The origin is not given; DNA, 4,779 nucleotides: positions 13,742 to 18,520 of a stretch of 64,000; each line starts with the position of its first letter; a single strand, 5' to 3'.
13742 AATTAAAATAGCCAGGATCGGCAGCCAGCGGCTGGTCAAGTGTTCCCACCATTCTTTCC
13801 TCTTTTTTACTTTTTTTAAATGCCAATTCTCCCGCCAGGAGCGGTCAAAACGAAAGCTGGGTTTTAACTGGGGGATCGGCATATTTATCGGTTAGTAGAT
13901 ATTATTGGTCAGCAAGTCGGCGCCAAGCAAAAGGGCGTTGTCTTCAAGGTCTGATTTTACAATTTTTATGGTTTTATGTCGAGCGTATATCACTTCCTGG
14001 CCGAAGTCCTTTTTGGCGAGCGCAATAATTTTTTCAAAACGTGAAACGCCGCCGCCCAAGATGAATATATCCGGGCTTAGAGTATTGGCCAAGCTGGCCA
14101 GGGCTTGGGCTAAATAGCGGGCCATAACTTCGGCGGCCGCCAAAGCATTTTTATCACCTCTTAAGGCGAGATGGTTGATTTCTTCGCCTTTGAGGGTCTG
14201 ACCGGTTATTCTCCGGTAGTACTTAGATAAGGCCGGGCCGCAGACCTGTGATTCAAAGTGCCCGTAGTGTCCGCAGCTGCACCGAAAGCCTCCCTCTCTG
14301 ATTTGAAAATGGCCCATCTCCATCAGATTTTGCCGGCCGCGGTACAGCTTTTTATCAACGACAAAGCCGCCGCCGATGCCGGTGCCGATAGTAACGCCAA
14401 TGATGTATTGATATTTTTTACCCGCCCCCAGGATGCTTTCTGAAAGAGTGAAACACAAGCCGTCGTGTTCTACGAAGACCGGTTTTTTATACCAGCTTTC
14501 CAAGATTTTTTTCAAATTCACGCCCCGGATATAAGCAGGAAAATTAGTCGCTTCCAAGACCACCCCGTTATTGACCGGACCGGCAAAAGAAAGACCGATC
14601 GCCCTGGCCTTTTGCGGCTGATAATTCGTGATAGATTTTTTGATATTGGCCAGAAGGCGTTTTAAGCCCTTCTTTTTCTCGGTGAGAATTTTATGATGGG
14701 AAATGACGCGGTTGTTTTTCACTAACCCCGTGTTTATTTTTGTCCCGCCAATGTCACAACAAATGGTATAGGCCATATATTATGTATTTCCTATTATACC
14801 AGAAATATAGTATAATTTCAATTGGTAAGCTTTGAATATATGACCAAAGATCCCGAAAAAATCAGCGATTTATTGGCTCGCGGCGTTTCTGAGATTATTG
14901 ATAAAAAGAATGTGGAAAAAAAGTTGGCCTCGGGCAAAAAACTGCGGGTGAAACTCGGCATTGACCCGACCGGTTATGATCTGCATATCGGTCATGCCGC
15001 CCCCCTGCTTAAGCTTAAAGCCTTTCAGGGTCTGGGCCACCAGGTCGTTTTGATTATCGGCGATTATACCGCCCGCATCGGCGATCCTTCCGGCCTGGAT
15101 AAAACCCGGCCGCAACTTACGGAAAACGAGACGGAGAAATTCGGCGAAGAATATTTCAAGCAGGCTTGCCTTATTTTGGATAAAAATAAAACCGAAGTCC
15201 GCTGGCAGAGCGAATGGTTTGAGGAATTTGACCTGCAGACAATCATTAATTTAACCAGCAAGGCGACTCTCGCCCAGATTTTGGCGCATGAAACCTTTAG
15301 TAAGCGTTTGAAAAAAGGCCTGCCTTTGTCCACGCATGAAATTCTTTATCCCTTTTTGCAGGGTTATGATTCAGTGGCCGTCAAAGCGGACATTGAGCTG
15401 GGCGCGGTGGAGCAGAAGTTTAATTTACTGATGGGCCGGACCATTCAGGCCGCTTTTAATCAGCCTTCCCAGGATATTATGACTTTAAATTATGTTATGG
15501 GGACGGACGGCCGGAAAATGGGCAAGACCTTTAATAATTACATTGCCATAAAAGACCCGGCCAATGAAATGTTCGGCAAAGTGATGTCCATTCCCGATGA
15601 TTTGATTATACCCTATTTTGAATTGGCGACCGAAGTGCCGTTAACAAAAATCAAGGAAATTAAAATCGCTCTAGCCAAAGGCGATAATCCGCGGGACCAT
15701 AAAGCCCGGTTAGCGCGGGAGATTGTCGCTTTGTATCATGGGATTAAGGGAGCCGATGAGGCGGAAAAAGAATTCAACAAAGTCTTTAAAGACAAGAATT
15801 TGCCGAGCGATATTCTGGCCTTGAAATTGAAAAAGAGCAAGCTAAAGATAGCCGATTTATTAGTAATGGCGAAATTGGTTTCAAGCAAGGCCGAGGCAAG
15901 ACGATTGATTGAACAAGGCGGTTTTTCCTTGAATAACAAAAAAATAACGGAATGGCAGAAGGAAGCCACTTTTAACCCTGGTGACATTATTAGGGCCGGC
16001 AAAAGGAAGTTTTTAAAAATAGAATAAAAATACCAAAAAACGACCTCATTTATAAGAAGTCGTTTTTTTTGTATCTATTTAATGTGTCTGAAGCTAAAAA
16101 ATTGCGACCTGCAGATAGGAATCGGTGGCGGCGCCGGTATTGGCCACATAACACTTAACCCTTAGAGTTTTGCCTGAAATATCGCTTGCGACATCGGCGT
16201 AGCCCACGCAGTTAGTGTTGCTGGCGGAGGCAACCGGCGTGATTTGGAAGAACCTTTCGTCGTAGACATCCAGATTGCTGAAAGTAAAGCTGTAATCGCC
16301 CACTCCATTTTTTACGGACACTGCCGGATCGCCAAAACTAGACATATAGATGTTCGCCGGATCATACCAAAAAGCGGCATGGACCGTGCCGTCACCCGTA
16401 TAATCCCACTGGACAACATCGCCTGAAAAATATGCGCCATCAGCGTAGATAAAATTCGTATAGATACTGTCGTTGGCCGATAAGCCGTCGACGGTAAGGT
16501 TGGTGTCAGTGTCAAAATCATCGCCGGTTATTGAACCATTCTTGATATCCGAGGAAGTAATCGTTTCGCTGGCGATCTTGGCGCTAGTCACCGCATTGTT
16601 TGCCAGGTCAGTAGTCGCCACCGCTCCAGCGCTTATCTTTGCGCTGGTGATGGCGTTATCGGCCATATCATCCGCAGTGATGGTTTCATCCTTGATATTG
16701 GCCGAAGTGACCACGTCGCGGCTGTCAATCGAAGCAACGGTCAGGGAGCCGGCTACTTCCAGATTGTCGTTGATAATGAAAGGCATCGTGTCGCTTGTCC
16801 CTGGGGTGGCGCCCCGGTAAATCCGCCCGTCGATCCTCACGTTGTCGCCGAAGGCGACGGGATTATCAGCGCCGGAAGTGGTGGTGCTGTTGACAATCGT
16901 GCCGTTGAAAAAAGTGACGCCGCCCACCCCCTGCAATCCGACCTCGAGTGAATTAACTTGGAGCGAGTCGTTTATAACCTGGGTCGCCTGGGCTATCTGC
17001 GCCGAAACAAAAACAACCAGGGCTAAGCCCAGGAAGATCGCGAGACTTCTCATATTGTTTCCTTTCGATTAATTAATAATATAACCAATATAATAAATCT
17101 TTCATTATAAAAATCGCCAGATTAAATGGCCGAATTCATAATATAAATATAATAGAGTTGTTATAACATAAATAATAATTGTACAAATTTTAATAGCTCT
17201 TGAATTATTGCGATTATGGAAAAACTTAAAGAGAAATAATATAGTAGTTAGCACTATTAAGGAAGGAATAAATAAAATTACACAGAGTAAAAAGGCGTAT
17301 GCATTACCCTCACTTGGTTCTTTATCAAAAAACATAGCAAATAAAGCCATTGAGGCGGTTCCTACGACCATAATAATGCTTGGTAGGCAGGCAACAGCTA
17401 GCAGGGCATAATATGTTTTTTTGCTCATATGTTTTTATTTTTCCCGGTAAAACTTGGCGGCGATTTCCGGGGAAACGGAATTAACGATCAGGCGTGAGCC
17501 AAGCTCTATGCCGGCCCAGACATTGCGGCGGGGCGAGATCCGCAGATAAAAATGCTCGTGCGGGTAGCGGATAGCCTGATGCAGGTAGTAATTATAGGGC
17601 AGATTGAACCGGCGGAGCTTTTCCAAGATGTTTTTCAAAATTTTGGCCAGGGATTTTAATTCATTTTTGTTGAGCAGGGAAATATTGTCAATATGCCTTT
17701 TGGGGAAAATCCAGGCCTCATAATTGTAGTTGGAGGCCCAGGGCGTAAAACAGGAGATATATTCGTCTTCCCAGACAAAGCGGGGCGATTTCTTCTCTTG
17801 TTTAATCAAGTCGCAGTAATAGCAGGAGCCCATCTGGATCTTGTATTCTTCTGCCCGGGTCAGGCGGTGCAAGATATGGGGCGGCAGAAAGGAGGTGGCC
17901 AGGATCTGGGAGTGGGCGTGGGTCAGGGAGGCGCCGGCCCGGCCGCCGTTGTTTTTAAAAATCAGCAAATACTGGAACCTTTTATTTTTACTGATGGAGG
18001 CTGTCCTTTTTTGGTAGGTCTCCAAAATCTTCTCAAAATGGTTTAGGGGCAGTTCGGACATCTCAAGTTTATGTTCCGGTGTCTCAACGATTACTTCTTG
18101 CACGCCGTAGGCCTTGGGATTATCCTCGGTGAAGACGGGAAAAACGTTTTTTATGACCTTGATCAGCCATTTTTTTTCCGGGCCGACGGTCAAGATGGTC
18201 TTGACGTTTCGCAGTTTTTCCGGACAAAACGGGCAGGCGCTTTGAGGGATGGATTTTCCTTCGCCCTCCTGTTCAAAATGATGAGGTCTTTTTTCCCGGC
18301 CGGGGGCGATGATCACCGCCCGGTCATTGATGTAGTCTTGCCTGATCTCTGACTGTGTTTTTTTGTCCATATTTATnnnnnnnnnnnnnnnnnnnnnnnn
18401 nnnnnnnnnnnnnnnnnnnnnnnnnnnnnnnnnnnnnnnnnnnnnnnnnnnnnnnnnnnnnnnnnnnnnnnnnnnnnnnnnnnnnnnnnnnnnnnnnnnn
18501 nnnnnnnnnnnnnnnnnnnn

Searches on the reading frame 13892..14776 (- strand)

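Call 4: search_protein_families(library=pfam, proteins=[window:13892-14776:-], max_evalue=0.01)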
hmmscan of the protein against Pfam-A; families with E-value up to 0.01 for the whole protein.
window:13892-14776:- (294 aa): 3 families
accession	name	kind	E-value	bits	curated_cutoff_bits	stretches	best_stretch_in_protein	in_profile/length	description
PF00480.26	ROK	-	1.4e-55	189.3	22.9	1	4-291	1-292/294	ROK family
PF02685.22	Glucokinase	-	1.9e-05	24.3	22.1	1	6-89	2-85/314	Glucokinase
PF03309.20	Pan_kinase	-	0.0023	18.3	24.7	0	5-71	2-69/205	Type III pantothenate kinase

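Call 53: search_protein_families(library=ncbifam, proteins=[window:13892-14776:-], max_evalue=0.001)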
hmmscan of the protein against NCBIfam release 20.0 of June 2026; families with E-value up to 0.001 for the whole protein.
window:13892-14776:- (294 aa): 15 families
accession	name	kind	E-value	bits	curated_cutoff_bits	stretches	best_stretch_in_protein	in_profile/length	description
TIGR00744.1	ROK_glcA_fam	subfamily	6.2e-41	140.7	260.35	1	6-291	2-309/318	ROK family glucokinase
NF009835.0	PRK13310.1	equivalog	5.8e-33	114.5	380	1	7-289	5-299/303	N-acetylglucosamine kinase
NF007108.0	PRK09557.1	equivalog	1.2e-31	110.1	443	1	5-286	4-296/303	fructokinase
NF003461.0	PRK05082.1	subfamily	1.4e-30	106.7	283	1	4-291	3-287/291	N-acetylmannosamine kinase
NF049930.1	TransRegMlc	equivalog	3.1e-26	92.6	530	1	32-294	119-394/405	sugar metabolism global transcriptional regulator Mlc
NF047937.1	TransRegNagC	equivalog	4.5e-26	92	650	1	24-284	103-378/399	DNA-binding transcriptional regulator NagC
NF047821.1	NactlManKinNanK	equivalog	1.4e-25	90.4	450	1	4-291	3-287/288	N-acetylmannosamine kinase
NF007251.0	PRK09698.1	equivalog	2.4e-25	89.4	253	1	3-250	7-254/304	allose kinase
NF045551.1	GK_Pyrobac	equivalog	2.9e-25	89.2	500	1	5-289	3-279/294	ATP-dependent glucokinase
NF009836.0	PRK13311.1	equivalog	9.9e-19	67.5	551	1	7-234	5-245/256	N-acetyl-D-glucosamine kinase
NF042998.1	bglucokin_BglK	equivalog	2e-17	63.4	550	1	7-258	6-258/291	beta-glucoside kinase BglK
NF045942.1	PolPhglucPhase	equivalog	5.5e-17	62.3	250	1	5-160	3-157/242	polyphosphate--glucose phosphotransferase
NF045550.1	FrctkaseScrK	equivalog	1.1e-08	34.9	400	1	85-260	88-253/293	fructokinase ScrK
NF001415.0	PRK00292.1-2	equivalog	1.6e-05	24.3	333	0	1-91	1-99/346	glucokinase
NF009848.0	PRK13318.1-6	equivalog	0.0009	18.7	248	0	5-76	3-76/256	type III pantothenate kinase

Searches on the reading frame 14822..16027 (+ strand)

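Call 19: search_protein_families(library=pfam, proteins=[window:14822-16027:+], max_evalue=0.0001)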
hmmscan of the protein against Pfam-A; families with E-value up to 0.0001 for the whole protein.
window:14822-16027:+ (401 aa): 3 families
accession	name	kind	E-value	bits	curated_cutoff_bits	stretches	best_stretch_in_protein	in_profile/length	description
PF00579.31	tRNA-synt_1b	-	1.1e-62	212.5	21.1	1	38-323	3-292/292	tRNA synthetases class I (W and Y)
PF22421.1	SYY_C-terminal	-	2.1e-09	37.6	27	1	329-397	7-80/83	Tyrosine--tRNA ligase SYY-like C-terminal domain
PF01479.30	S4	-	7.8e-07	29.2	22.8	1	343-376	3-36/48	S4 domain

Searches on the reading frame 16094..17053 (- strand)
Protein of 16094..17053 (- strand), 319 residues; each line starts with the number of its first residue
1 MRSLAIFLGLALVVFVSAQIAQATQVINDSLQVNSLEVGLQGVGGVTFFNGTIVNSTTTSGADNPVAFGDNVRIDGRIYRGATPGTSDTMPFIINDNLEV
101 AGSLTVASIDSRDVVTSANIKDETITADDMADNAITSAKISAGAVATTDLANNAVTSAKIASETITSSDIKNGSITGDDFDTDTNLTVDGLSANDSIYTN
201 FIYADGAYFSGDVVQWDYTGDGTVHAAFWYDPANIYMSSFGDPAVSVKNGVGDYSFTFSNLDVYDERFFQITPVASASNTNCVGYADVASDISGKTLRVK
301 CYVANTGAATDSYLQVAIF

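Call 4: search_protein_families(library=pfam, proteins=[window:16094-17053:-], max_evalue=0.01)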
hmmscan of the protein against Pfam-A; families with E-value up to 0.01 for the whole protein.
window:16094-17053:- (319 aa): 0 families

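Call 5: search_protein_families(library=ncbifam, proteins=[window:16094-17053:-], max_evalue=0.01)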
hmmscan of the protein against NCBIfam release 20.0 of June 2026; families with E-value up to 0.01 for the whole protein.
window:16094-17053:- (319 aa): 0 families

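Call 19: search_protein_families(library=pfam, proteins=[window:16094-17053:-], max_evalue=0.0001)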
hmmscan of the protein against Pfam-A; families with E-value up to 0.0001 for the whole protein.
window:16094-17053:- (319 aa): 0 families

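Call 53: search_protein_families(library=ncbifam, proteins=[window:16094-17053:-], max_evalue=0.001)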
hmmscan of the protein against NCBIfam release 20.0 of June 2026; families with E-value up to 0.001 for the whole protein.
window:16094-17053:- (319 aa): 0 families

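Call 73: search_protein_families(library=pfam, proteins=[window:16094-17053:-], max_evalue=1)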
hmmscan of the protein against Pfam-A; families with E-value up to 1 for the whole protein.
window:16094-17053:- (319 aa): 1 family
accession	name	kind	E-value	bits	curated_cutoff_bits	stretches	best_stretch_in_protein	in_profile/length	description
PF05681.19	Fumerase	-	0.093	12.5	25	1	32-68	221-257/270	Fumarate hydratase (Fumerase)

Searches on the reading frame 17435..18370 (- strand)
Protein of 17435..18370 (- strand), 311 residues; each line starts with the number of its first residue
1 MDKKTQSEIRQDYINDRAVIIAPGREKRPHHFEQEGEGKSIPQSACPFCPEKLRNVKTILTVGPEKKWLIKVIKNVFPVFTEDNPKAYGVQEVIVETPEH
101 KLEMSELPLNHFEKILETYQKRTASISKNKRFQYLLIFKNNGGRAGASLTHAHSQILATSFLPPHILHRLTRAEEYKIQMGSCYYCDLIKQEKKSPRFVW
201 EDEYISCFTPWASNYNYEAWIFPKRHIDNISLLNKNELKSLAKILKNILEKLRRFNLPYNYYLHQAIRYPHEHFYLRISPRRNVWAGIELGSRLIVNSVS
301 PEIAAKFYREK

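Call 4: search_protein_families(library=pfam, proteins=[window:17435-18370:-], max_evalue=0.01)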
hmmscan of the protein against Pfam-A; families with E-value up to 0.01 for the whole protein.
window:17435-18370:- (311 aa): 6 families
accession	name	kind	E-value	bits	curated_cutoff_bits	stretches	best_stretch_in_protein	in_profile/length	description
PF01087.27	GalP_UDP_transf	-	5e-17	63.4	22.1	1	85-163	106-184/184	Galactose-1-phosphate uridyl transferase, N-terminal domain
PF16285.10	DUF4931_N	-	1.3e-12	48.3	24.1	1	43-158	17-120/124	Domain of unknown function (DUF4931) N-terminal domain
PF01230.28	HIT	-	2.2e-07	31.9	21.5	0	79-159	17-95/98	HIT domain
PF02744.22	GalP_UDP_tr_C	-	2.5e-05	24.5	29.2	1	173-266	5-102/165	Galactose-1-phosphate uridyl transferase, C-terminal domain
PF16268.10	DUF4921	-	0.00014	21.3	28.5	1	115-302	204-387/425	Domain of unknown function (DUF4921)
PF11969.13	DcpS_C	-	0.00031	21.6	24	1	182-256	1-74/114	Scavenger mRNA decapping enzyme C-term binding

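Call 5: search_protein_families(library=ncbifam, proteins=[window:17435-18370:-], max_evalue=0.01)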
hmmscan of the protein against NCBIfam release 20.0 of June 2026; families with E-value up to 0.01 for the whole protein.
window:17435-18370:- (311 aa): 2 families
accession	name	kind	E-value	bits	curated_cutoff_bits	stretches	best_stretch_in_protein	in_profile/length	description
NF008724.0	PRK11720.1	equivalog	9.1e-33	113.8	448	1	5-266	8-283/348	UDP-glucose--hexose-1-phosphate uridylyltransferase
TIGR00209.1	galT_1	equivalog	7.6e-29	100.8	102.1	1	7-266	11-284/349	galactose-1-phosphate uridylyltransferase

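Call 51: search_solved_structures(query=window:17435-18370:-, max_evalue=0.01, show_alignments=2)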
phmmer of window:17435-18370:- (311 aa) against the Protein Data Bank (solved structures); distinct sequences matched with E-value up to 0.01: 11.
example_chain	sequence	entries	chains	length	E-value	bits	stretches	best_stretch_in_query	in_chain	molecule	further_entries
1z84_A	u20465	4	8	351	1.7e-45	159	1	6-310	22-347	galactose-1-phosphate uridyl transferase-like protein | putative galactose-1-phosphate uridyl transferase | Probable galactose-1-phosphate uridyl transferase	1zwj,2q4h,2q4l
2h39_A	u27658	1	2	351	4e-44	154.5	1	6-310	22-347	Probable galactose-1-phosphate uridyl transferase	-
6k5z_A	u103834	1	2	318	1.8e-34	122.7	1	8-305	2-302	Galactose-1-phosphate uridylyltransferase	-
6k9z_A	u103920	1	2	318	2.8e-33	118.8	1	8-305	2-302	Galactose-1-phosphate uridylyltransferase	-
1hxq_A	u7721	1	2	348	6.5e-19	71.7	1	14-266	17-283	HEXOSE-1-PHOSPHATE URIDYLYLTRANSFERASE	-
1hxp_A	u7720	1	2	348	6.6e-19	71.6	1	14-266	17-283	HEXOSE-1-PHOSPHATE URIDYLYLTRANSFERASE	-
1gup_A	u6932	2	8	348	1.6e-17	67.1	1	14-266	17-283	GALACTOSE-1-PHOSPHATE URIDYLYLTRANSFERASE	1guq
6gqd_A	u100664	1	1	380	1.7e-14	57.2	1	9-262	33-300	Galactose-1-phosphate uridylyltransferase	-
5in3_B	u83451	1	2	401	1.9e-14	57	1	9-262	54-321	Galactose-1-phosphate uridylyltransferase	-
4qvu_A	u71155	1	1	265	6.3e-08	35.6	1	42-161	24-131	Uncharacterized protein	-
5uvm_A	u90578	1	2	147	0.0087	18.7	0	179-246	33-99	Histidine triad (HIT) protein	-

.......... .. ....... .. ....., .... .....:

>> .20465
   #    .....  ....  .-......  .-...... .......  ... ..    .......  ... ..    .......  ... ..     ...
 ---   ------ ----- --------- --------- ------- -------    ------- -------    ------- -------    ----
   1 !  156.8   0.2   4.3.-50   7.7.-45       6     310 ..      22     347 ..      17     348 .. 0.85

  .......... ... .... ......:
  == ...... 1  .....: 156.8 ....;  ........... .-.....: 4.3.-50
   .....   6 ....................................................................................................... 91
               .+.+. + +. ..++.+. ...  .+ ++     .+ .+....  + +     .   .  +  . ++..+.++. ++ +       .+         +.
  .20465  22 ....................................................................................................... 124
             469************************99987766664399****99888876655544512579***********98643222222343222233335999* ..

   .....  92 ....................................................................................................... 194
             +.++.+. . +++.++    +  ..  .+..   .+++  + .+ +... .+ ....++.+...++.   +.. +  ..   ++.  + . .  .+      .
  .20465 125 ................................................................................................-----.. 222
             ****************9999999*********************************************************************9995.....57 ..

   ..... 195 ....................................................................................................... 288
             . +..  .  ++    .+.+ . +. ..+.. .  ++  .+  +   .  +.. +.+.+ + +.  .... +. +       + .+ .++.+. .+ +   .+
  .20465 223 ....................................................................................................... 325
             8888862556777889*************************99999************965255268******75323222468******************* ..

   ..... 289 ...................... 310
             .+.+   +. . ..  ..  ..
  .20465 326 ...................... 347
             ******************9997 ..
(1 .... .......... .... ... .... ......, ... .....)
